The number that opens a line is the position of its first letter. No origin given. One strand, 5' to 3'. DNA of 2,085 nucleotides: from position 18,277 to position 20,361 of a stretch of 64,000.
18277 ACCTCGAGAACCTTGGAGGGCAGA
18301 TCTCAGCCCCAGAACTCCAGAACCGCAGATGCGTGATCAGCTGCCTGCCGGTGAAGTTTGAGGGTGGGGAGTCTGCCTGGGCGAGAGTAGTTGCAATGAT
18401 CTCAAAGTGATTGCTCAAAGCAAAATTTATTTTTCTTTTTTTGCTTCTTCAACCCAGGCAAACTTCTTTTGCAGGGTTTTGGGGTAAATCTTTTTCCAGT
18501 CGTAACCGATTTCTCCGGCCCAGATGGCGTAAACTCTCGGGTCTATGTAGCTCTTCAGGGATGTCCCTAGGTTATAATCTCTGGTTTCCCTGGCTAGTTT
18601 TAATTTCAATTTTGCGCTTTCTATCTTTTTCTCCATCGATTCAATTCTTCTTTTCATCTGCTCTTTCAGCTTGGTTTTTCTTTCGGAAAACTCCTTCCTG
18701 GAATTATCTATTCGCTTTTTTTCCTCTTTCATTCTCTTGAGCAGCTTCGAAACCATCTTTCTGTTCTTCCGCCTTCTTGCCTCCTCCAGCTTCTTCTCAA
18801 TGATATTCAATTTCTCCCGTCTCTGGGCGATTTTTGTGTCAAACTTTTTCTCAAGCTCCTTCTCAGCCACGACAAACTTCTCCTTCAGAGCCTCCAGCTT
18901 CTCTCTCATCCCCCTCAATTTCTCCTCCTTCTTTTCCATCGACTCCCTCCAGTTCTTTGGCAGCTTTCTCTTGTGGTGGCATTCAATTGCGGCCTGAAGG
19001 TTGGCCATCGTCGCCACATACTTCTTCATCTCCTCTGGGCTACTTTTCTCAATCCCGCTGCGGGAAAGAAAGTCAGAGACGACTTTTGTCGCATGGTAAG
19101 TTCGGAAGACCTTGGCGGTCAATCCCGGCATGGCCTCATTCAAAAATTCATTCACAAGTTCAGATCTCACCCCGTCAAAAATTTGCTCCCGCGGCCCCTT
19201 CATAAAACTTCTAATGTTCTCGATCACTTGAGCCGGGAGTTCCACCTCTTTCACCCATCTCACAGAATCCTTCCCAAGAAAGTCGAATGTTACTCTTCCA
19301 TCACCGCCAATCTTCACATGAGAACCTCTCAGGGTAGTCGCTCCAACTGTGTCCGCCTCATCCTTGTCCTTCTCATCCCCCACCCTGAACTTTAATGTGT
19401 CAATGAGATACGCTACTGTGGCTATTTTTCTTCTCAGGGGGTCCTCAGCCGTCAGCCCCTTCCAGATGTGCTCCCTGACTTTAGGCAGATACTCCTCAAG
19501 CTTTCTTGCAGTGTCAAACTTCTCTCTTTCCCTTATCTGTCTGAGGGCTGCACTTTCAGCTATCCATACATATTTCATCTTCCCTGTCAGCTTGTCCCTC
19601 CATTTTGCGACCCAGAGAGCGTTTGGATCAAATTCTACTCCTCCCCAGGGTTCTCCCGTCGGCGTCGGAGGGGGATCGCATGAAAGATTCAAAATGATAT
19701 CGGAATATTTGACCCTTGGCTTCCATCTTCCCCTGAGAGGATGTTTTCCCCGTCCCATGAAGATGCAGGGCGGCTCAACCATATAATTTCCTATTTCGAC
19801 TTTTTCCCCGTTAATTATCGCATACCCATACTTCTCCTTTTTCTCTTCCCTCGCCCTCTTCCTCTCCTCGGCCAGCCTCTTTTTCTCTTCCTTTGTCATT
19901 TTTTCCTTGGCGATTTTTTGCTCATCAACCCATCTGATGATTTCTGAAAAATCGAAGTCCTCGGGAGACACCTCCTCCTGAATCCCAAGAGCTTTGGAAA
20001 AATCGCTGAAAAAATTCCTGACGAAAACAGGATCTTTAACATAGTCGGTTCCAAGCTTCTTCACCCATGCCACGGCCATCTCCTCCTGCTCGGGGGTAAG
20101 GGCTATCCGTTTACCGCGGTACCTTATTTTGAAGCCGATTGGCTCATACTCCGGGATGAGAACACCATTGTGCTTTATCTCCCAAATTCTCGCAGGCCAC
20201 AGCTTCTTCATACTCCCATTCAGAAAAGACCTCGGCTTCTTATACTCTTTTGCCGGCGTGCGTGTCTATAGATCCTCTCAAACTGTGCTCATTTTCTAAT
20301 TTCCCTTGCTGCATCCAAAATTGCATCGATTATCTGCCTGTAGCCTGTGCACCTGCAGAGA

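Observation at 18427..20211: Eukaryote-like topoisomerase IB with an unusually long linker in a genome that otherwise looks euryarchaeal-affiliated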

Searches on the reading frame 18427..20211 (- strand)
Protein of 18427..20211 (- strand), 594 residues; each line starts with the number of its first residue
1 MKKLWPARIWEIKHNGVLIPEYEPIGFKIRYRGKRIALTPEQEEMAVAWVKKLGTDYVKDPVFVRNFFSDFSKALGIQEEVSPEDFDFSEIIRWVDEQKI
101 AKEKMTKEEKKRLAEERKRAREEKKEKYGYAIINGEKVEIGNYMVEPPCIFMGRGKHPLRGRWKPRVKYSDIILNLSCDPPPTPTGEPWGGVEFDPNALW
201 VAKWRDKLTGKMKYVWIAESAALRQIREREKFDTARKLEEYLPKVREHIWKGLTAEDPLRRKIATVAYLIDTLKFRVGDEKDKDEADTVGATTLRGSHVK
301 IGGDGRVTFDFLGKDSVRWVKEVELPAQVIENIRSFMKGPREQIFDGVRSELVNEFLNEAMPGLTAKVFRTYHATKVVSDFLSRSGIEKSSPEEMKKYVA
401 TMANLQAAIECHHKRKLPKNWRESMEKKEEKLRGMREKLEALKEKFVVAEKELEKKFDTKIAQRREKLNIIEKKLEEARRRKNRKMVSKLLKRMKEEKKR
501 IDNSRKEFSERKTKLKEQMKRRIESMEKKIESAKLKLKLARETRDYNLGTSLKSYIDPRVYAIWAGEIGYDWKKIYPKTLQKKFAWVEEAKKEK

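Call 3: search_protein_families(library=pfam, proteins=[window:18427-20211:-], max_evalue=0.01)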
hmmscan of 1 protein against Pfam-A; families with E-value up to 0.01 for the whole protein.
window:18427-20211:- (594 aa): 5 families
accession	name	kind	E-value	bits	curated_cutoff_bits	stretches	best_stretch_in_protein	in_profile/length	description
PF01028.25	Topoisom_I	-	6.6e-67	225.6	23.7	1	221-445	2-227/228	Eukaryotic DNA topoisomerase I, catalytic core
PF02919.20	Topoisom_I_N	-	1.3e-59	201.8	25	1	12-216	6-212/213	Eukaryotic DNA topoisomerase I, DNA binding fragment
PF14370.11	Topo_C_assoc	-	9.6e-19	67.5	25.1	1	527-592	1-66/70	C-terminal topoisomerase domain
PF09762.14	CCDC93_CC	-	0.0074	15.8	30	1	392-536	105-244/429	CCDC93 coiled-coil domain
PF02601.20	Exonuc_VII_L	-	0.0097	15.9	35.9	1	422-540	146-269/315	Exonuclease VII, large subunit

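Call 4: search_protein_families(library=ncbifam, proteins=[window:18427-20211:-], max_evalue=0.01)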
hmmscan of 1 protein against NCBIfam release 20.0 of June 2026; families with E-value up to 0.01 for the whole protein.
window:18427-20211:- (594 aa): 0 families

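Call 5: search_solved_structures(query=window:18427-20211:-, show_alignments=2)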
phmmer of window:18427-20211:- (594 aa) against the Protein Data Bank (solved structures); distinct sequences matched with E-value up to 0.001: 15.
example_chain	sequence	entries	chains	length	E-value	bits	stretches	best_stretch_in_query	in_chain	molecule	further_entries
6z01_A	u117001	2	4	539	1.6e-148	499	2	12-445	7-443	DNA topoisomerase I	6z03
1rrj_A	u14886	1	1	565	1.3e-83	284.7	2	12-452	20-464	DNA topoisomerase I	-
1seu_A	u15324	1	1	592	1.4e-83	284.5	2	12-452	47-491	DNA topoisomerase I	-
1nh3_A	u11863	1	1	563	2.9e-83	283.5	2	12-500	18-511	DNA topoisomerase I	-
1k4s_A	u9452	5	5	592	3.4e-83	283.3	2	12-500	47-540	DNA topoisomerase I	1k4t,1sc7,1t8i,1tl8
1a31_A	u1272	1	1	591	3.4e-83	283.3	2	12-500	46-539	PROTEIN (TOPOISOMERASE I)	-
1lpq_A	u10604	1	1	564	7.1e-83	282.2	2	12-500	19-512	DNA topoisomerase I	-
1a35_A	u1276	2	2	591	8.4e-83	282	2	12-500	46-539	PROTEIN (DNA TOPOISOMERASE I) | TOPOISOMERASE I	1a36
1r49_A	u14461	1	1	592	1.9e-82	280.8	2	12-500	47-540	DNA topoisomerase I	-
1ej9_A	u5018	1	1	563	7.5e-82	278.8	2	12-500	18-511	DNA TOPOISOMERASE I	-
1rr8_C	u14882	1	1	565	1.2e-81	278.1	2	12-500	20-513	DNA topoisomerase I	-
2b9s_A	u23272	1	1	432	8.6e-81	275.3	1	8-415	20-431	topoisomerase I-like protein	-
1ois_A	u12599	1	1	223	2.5e-41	145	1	11-218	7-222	DNA TOPOISOMERASE I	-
2f4q_A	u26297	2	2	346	3e-09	39.1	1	242-399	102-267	type I topoisomerase, putative | Putative Type I topoisomerase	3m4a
2b9s_B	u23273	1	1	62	4.3e-06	28.7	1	539-590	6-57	DNA topoisomerase I-like protein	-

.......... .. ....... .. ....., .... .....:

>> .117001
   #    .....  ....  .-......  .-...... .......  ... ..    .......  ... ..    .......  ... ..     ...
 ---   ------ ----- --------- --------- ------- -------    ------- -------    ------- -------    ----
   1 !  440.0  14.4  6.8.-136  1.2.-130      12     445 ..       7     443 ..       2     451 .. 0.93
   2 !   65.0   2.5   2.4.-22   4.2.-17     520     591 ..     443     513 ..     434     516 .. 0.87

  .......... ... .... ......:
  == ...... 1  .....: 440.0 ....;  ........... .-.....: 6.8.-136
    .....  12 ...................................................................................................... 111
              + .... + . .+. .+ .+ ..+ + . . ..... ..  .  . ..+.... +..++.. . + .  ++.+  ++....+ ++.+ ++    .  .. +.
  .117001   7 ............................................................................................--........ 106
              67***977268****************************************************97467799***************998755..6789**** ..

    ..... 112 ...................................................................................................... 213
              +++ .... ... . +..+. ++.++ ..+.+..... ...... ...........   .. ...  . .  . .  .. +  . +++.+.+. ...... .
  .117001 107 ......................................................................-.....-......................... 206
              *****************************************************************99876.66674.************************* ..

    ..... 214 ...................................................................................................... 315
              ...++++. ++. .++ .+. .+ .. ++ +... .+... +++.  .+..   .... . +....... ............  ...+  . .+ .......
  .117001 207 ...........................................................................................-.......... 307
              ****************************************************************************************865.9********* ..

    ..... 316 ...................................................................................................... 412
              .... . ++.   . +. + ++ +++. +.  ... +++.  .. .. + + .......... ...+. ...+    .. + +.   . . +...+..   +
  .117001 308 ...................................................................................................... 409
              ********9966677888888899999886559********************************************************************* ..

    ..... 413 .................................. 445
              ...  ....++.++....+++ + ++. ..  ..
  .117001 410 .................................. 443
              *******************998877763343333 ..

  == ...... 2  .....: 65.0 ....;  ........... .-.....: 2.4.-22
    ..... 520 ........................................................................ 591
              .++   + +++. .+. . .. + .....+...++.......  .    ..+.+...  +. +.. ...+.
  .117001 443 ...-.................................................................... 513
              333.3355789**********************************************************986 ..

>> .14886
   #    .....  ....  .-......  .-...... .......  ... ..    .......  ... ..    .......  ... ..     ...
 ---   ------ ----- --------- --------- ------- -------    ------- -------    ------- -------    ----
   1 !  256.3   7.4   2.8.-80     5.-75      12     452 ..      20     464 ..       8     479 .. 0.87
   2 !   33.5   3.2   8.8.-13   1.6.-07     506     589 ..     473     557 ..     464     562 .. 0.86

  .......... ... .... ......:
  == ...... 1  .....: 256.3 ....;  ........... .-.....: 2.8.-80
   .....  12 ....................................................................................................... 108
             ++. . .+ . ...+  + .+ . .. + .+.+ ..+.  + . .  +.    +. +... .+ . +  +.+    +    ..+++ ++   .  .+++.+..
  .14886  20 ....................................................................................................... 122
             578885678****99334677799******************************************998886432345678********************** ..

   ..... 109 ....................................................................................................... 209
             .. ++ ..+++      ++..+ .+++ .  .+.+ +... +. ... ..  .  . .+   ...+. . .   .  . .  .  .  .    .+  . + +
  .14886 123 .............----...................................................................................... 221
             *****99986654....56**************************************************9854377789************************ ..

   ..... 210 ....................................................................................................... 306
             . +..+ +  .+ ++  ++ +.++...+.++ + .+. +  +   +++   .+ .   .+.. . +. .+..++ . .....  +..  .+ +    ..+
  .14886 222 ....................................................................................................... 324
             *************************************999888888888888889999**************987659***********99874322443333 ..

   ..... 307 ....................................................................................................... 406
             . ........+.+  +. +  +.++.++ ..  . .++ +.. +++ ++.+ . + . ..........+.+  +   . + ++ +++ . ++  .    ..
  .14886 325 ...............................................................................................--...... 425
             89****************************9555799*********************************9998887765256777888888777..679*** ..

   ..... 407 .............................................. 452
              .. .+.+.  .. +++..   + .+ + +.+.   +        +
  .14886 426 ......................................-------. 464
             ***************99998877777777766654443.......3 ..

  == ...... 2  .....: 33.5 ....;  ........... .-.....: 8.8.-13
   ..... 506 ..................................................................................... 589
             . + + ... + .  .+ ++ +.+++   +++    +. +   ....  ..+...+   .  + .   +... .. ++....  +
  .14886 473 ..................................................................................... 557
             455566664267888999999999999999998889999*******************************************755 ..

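Call 7: find_homologous_proteins(query=window:18427-20211:-)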
Query window:18427-20211:- (594 aa): 8000 proteins with E <= 0.001 among 8000 candidates; the best 120 are listed.
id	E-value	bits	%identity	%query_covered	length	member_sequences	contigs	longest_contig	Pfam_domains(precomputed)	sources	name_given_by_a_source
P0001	0.0e+0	1153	85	100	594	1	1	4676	PF02919.21,PF14370.12,PF01028.26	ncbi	ncbi:MAG: DNA topoisomerase I [Candidatus Hadarchaeales archaeon]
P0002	2.7e-258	876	67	98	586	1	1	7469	PF02919.21,PF14370.12,PF01028.26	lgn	-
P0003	1.4e-253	861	65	98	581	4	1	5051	PF02919.21,PF14370.12,PF01028.26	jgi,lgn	jgi:DNA topoisomerase-1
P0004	1.9e-251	854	63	98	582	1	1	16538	PF02919.21,PF14370.12,PF01028.26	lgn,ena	-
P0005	7.1e-251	852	64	98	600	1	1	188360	PF02919.21,PF14370.12,PF01028.26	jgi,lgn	jgi:DNA topoisomerase-1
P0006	1.7e-248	844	64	98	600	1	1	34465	PF02919.21,PF14370.12,PF01028.26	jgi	-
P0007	1.8e-248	844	65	98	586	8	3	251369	PF02919.21,PF14370.12,PF01028.26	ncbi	ncbi:MAG: hypothetical protein QXX33_03770 [Candidatus Hadarchaeales archaeon]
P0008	2.8e-243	827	64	97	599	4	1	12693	PF02919.21,PF14370.12,PF01028.26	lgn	-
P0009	2.1e-241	821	62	98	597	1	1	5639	PF02919.21,PF14370.12,PF01028.26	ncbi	-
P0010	3.8e-241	820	62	98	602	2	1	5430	PF02919.21,PF14370.12,PF01028.26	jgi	jgi:DNA topoisomerase-1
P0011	2.8e-231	787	60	98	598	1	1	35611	PF02919.21,PF14370.12,PF01028.26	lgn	-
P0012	4.3e-231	787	58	98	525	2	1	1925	PF02919.21,PF14370.12,PF01028.26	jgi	jgi:DNA topoisomerase-1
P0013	7.0e-226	769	60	99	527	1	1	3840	PF02919.21,PF14370.12,PF01028.26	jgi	jgi:DNA topoisomerase-1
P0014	8.6e-226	769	68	73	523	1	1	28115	PF02919.21,PF14370.12,PF01028.26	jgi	jgi:DNA topoisomerase-1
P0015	1.5e-225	768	60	98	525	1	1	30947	PF02919.21,PF14370.12,PF01028.26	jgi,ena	-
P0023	3.6e-219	747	60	98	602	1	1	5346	PF02919.21,PF14370.12,PF01028.26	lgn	-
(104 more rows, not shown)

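Call 30: find_related_loci(query=A1, collection=genome_contigs, flank=3000)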
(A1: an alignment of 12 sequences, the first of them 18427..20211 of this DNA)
Query A1 (594 aa) in genome_contigs; peptide patterns used: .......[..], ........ (x = any residue, [..] = any of these).
549 stretches matched a pattern; 491 encode a relative of the query (tblastn E <= 1e-3); the best 80 are kept; 80 distinct loci.
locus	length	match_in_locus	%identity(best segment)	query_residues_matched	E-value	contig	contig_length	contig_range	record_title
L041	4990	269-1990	65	8-589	0e+0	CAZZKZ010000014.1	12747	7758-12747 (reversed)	MAG TPA_asm: Candidatus Hadarchaeota archaeon isolate binchicken_co25_43 genome assembly, contig: k141_2900, whole genom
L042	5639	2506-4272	62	8-590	0e+0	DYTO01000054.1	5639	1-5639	MAG TPA_asm: Candidatus Hadarchaeum sp. isolate DR5_53_9 Afr_mines_DR5_2804_length_5639_cov_3_036712, whole genome shotg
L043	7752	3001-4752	64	11-588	0e+0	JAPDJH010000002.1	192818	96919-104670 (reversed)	MAG: Hadesarchaea archaeon isolate S4B4_HD70 c_000000000023, whole genome shotgun sequence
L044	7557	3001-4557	59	6-590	0e+0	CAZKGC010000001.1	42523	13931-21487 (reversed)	MAG TPA_asm: Candidatus Hadarchaeota archaeon isolate binchicken_co395_48 genome assembly, contig: NODE_82_length_42523_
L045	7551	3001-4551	58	6-588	0e+0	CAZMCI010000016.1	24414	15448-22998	MAG TPA_asm: Candidatus Hadarchaeota archaeon isolate binchicken_co349_82 genome assembly, contig: NODE_409_length_24414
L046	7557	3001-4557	58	8-592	0e+0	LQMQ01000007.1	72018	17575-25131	MAG: Candidatus Hadarchaeum yellowstonense isolate YNP_45 contig_124_130, whole genome shotgun sequence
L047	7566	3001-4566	57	1-589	0e+0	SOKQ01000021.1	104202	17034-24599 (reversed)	MAG: Hadesarchaea archaeon isolate E44_bin86 NODE_23_length_104202_cov_10.049344, whole genome shotgun sequence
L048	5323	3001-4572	57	1-590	0e+0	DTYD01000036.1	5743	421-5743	MAG TPA_asm: Hadesarchaea archaeon isolate UWMA-0211 k99_1634620, whole genome shotgun sequence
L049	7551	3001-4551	58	8-590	0e+0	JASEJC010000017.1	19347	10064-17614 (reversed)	MAG: Candidatus Hodarchaeaceae archaeon isolate Yes71-22 NODE_17_length_19347_cov_11.040483, whole genome shotgun sequen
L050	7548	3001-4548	58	8-589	0e+0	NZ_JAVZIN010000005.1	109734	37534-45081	MAG: Candidatus Hadarchaeum sp. isolate DRTY-6_201901_bins_47 DRTY-6_201901_bins_47_scaffold_5, whole genome shotgun seq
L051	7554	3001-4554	57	8-591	0e+0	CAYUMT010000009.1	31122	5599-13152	MAG TPA_asm: Candidatus Hadarchaeota archaeon isolate SRP323688_co1_140 genome assembly, contig: NODE_2583_length_31122_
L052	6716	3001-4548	57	8-590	0e+0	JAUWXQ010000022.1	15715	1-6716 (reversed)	MAG: Hadesarchaea archaeon isolate CSMAG_2688 CSMAG_2688_k141_582412_length_15715_cov_9.9873, whole genome shotgun seque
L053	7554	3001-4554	58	7-590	0e+0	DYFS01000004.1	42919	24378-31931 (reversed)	MAG TPA_asm: Candidatus Hadarchaeum sp. isolate BE2011_56_16 Afr_mines_BE2011_312_length_42919_cov_6_674739, whole genom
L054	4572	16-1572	55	8-592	0e+0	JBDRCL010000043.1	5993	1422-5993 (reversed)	MAG: Methanobacteriota archaeon isolate MEGAHIT-group-1.183 k141_8173635, whole genome shotgun sequence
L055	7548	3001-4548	56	8-589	0e+0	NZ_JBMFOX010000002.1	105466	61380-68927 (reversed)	MAG: Candidatus Hadarchaeum sp. isolate KM4338-48 NODE_2_length_105466_cov_4.442095, whole genome shotgun sequence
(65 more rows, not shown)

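Call 53: predict_structure(alignment_id=A2)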
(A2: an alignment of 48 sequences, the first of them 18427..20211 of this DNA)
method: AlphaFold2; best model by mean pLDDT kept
length: 594 residues; sequences in the alignment: 48
mean_pLDDT: 92.0   pTM: 0.80
mean pLDDT of the five models: 92.0, 91.4, 90.8, 90.6, 90.4
residues with pLDDT >= 90: 501; 70-90: 70; 50-70: 16; < 50: 7
segments of 3 or more residues with pLDDT < 50: 1-5
pLDDT, mean of each block of 10 residues (from residue 1): 60 95 95 96 97 92 95 93 94 95 92 93 95 95 92 81 95 96 94 94 93 93 90 94 96 97 96 83 61 93 93 81 95 95 90 94 91 96 95 95 95 87 95 96 95 97 96 95 94 95 96 95 95 95 88 92 94 92 86 56
secondary structure, 60 per line:
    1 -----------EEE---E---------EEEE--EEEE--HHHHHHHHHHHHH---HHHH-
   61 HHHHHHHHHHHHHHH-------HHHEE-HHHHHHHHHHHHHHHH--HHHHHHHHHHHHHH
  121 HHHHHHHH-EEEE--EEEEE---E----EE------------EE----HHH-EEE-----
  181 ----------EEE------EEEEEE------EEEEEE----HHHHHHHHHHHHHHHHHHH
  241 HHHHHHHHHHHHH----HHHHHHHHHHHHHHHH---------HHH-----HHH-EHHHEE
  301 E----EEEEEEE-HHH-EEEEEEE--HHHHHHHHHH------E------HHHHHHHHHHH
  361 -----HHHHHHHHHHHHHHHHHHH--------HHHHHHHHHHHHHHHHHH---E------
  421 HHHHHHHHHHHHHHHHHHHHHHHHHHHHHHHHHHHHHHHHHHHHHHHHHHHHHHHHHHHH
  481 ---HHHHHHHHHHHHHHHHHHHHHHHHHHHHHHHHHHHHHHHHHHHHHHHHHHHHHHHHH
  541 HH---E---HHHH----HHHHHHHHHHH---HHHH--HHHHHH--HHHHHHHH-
elements in order: E12-14 E28-31 E34-37 H40-52 H56-59 H61-75 H89-104 H107-128 E130-133 E136-140 E173-175 E191-193 E200-205 E212-217 H222-253 H258-273 E299-301 E306-312 E318-324 H327-336 H350-360 H366-384 H393-410 H421-480 H484-542 H550-553 H558-568 H572-575 H578-583 H586-593

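Call 58: fold_search(model_id=the predicted structure, library=pdb)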
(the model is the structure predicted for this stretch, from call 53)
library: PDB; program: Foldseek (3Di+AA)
matches with E <= 10: 632; with E <= 0.001: 23
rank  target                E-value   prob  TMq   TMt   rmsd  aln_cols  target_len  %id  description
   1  6z03_A                1.3e-45  1.00  0.45  0.51  27.9       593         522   42  DNA Topoisomerase (released 2021-11-17)
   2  6z01_B                3.3e-45  1.00  0.45  0.51  27.1       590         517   42  DNA Topoisomerase (released 2021-11-17)
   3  6z01_A                3.0e-44  1.00  0.45  0.51  27.6       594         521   42  DNA Topoisomerase (released 2021-11-17)
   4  1rrj_A                3.7e-40  1.00  0.75  0.79   8.3       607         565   30  Structural Mechanisms of Camptothecin Resistance by Mutations in Human Topoisomerase I (released 2004-07-06)
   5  1k4t_A                5.8e-40  1.00  0.74  0.77   9.3       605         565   30  HUMAN DNA TOPOISOMERASE I (70 KDA) IN COMPLEX WITH THE POISON TOPOTECAN AND COVALENT COMPLEX WITH A 22 BASE PAIR DNA D (released 2002-12-04)
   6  1sc7_A                1.5e-39  1.00  0.71  0.75  11.8       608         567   30  Human DNA Topoisomerase I (70 Kda) In Complex With The Indenoisoquinoline MJ-II-38 and Covalent Complex With A 22 Base (released 2005-04-19)
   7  1a36_A                4.1e-37  1.00  0.72  0.78   9.6       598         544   29  TOPOISOMERASE I/DNA COMPLEX (released 1998-08-12)
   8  1r49_A                1.3e-36  1.00  0.71  0.76   7.7       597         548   28  Human topoisomerase I (Topo70) double mutant K532R/Y723F (released 2003-12-16)
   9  2b9s_A                1.3e-34  1.00  0.61  0.83   3.5       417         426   37  Crystal Structure of heterodimeric L. donovani topoisomerase I-vanadate-DNA complex (released 2006-01-17)
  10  1rr8_C                3.8e-34  1.00  0.69  0.81   3.6       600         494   26  Structural Mechanisms of Camptothecin Resistance by Mutations in Human Topoisomerase I (released 2004-07-06)
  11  1lpq_A                1.1e-33  1.00  0.72  0.76   8.3       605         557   29  Human DNA Topoisomerase I (70 Kda) In Non-Covalent Complex With A 22 Base Pair DNA Duplex Containing an 8-oxoG Lesion (released 2002-08-16)
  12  1a35_A                1.5e-31  1.00  0.60  0.74   3.6       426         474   34  HUMAN TOPOISOMERASE I/DNA COMPLEX (released 1998-08-28)
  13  1ej9_A                3.5e-31  1.00  0.67  0.81   5.3       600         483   26  CRYSTAL STRUCTURE OF HUMAN TOPOISOMERASE I DNA COMPLEX (released 2000-08-03)
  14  1a31_A                3.7e-31  1.00  0.57  0.72   4.1       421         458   32  HUMAN RECONSTITUTED DNA TOPOISOMERASE I IN COVALENT COMPLEX WITH A 22 BASE PAIR DNA DUPLEX (released 1998-08-28)
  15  1k4s_A                2.0e-30  1.00  0.68  0.82   8.8       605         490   26  HUMAN DNA TOPOISOMERASE I IN COVALENT COMPLEX WITH A 22 BASE PAIR DNA DUPLEX (released 2002-12-04)
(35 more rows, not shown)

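Call 66: list_cluster_members(proteins=[window:18427-20211:-, P0001, P0005, P0009, P0011, P0023, P0002, P0003])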
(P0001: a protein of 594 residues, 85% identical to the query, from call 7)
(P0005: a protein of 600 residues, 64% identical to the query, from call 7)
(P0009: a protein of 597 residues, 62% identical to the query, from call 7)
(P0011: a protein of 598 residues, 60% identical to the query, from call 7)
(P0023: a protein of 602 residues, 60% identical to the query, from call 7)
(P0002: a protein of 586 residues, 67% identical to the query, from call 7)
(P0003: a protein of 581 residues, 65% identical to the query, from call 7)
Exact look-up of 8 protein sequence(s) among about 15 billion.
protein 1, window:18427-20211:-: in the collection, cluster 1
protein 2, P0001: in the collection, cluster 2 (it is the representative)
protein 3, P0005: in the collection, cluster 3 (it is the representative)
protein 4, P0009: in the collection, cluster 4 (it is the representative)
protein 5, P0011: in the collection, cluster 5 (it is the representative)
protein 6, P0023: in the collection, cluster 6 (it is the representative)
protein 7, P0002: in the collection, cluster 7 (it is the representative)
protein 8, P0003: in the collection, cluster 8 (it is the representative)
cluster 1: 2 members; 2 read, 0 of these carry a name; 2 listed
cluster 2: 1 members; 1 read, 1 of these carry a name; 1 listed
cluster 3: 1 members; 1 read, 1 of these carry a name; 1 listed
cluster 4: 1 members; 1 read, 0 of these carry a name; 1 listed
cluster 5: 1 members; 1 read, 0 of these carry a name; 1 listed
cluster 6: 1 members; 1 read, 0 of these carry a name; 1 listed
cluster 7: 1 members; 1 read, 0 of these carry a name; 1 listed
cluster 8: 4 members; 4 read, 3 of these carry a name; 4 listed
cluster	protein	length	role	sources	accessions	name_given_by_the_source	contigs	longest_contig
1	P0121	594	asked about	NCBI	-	-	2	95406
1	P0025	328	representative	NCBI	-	-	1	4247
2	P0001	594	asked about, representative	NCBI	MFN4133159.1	MAG: DNA topoisomerase I [Candidatus Hadarchaeales archaeon]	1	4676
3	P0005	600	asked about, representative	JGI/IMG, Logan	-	DNA topoisomerase-1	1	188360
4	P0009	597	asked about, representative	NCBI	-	-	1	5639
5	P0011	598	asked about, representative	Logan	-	-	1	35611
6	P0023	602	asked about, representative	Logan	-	-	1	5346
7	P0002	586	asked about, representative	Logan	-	-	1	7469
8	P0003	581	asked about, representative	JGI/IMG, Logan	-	DNA topoisomerase-1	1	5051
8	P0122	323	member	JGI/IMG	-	DNA topoisomerase-1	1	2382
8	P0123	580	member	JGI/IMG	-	DNA topoisomerase-1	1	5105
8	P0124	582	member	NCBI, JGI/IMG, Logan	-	-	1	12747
